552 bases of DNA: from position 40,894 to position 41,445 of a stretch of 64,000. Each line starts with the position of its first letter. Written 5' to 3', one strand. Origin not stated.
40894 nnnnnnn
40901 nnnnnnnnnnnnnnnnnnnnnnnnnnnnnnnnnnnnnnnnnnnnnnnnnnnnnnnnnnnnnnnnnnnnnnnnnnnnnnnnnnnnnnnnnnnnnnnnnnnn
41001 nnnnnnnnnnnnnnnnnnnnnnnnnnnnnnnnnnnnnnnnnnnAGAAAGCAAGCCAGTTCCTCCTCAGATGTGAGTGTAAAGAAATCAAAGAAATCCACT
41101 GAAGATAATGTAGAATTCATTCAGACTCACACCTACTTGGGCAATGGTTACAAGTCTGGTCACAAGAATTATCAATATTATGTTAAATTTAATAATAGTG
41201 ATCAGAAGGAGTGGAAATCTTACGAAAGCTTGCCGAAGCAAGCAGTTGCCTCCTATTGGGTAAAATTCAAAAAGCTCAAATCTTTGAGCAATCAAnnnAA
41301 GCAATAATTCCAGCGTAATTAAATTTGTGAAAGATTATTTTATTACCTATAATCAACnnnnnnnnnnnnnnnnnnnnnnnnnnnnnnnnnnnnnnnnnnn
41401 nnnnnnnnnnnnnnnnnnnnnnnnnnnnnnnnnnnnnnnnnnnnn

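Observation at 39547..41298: Tet/JBP 5-methylcytosine-dioxygenase-like gene fused to a C-terminal chromo-like domain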

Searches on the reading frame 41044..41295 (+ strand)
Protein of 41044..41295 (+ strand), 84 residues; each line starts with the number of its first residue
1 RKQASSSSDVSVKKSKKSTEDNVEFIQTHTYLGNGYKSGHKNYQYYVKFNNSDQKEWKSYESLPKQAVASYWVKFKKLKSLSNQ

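Call 19: search_solved_structures(query=window:41056-41295:+, max_evalue=10, show_alignments=5)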
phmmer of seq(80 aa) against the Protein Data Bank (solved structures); distinct sequences matched with E-value up to 10: 2.
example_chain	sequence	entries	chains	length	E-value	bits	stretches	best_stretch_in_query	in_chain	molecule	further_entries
5e4w_C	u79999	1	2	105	0.69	13.7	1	12-65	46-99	Signal recognition particle 43 kDa protein, chloroplastic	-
1kcf_A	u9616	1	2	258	2.5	11.9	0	13-72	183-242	HYPOTHETICAL 30.2 KD PROTEIN C25G10.02 IN CHROMOSOME I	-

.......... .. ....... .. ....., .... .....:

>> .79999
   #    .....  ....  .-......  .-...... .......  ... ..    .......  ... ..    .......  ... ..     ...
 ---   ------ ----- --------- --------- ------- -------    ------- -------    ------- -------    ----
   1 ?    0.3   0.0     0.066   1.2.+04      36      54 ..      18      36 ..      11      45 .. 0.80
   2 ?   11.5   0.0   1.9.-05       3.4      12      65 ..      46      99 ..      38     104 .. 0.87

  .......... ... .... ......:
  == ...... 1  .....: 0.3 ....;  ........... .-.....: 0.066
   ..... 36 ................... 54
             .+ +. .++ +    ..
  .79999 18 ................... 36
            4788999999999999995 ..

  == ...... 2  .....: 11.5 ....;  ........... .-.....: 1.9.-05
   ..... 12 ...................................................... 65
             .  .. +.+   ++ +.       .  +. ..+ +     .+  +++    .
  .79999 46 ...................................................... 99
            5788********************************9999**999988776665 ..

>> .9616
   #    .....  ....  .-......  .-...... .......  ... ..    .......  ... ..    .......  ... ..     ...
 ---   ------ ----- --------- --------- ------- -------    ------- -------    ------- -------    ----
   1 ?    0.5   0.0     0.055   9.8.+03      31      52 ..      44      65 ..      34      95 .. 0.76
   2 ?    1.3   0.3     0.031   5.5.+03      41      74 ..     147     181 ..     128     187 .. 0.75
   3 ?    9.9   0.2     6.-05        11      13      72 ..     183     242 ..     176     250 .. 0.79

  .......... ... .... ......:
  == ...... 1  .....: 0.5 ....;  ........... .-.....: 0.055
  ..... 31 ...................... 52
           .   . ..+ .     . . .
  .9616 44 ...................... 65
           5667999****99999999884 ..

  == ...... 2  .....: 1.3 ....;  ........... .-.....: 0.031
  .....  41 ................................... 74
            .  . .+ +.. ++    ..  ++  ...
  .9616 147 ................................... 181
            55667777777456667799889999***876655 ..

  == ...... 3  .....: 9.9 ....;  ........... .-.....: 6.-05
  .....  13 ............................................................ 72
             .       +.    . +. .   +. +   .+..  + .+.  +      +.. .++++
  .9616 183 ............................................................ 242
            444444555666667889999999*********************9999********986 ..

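Call 84: search_solved_structures(query=A4, max_evalue=1, show_alignments=3)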
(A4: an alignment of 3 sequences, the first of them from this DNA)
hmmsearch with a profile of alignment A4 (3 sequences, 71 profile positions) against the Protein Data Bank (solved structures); distinct sequences matched with E-value up to 1: 30.
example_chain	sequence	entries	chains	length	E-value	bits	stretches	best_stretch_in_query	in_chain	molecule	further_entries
5e4w_C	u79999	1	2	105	0.00077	22.8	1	6-56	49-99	Signal recognition particle 43 kDa protein, chloroplastic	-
6v41_AAA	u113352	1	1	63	0.019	18.4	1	27-54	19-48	Testis-specific chromodomain protein Y 1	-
6mha_A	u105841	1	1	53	0.019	18.3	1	31-59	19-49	Heterochromatin protein 1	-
1g6z_A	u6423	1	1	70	0.028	17.8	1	9-61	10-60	CLR4 PROTEIN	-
3lwe_A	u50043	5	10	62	0.028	17.8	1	30-54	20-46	M-phase phosphoprotein 8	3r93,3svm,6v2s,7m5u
2n88_A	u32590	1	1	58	0.028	17.8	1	19-56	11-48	Signal recognition particle 43 kDa protein, chloroplastic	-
5e4x_A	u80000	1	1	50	0.028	17.8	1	22-56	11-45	Signal recognition particle 43 kDa protein, chloroplastic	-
3qo2_A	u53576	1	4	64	0.03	17.7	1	30-54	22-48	M-phase phosphoprotein 8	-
7vrf_A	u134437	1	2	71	0.032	17.6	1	18-54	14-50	Oxpecker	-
9h77_C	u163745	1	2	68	0.033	17.6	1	30-54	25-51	M-phase phosphoprotein 8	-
1x3p_A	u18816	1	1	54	0.035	17.5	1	24-56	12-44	cpSRP43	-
1kna_A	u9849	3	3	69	0.052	17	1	31-59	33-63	HETEROCHROMATIN PROTEIN 1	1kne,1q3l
6asz_A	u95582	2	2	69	0.057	16.9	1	31-59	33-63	Heterochromatin protein 1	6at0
7n27_A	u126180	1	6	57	0.066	16.6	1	25-54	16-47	Isoform 2 of Chromodomain Y-like protein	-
3dm1_A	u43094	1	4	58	0.11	15.9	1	31-63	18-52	Chromobox protein homolog 3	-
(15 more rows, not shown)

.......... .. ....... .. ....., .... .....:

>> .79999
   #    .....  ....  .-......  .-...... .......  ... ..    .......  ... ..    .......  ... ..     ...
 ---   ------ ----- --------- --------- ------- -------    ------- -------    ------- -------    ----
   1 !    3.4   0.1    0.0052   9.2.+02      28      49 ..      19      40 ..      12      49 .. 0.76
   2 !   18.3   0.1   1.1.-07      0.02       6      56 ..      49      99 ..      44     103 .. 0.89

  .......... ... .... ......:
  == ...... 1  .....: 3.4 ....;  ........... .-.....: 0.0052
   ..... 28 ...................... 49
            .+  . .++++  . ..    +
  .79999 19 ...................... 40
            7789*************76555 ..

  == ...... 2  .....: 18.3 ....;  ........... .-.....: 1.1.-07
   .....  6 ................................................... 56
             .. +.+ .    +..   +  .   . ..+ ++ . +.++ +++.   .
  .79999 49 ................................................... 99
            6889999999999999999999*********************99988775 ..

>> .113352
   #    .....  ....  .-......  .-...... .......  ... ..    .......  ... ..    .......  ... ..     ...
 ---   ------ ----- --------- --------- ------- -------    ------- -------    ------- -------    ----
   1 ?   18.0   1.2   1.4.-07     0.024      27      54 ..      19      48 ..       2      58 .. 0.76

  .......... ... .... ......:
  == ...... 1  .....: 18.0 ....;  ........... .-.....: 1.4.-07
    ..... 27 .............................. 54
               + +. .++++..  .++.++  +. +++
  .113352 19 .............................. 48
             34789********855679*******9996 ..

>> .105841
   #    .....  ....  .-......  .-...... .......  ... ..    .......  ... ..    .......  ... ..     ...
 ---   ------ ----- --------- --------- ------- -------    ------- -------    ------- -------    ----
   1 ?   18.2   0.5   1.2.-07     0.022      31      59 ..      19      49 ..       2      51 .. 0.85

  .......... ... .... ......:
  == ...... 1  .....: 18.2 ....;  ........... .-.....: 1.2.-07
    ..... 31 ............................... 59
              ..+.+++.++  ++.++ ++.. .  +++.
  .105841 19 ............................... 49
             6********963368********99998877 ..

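Call 87: search_protein_families(library=pfam, proteins=[window:41044-41295:+], max_evalue=10)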
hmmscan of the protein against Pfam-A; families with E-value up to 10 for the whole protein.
window:41044-41295:+ (84 aa): 2 families
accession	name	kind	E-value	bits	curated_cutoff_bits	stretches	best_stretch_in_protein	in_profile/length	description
PF21192.3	NMD3_OB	-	0.011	16.5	27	1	7-62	21-75/86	NMD3 OB-fold domain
PF03408.20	Foamy_virus_ENV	-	0.026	12.7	27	1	35-76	261-302/982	Foamy virus envelope protein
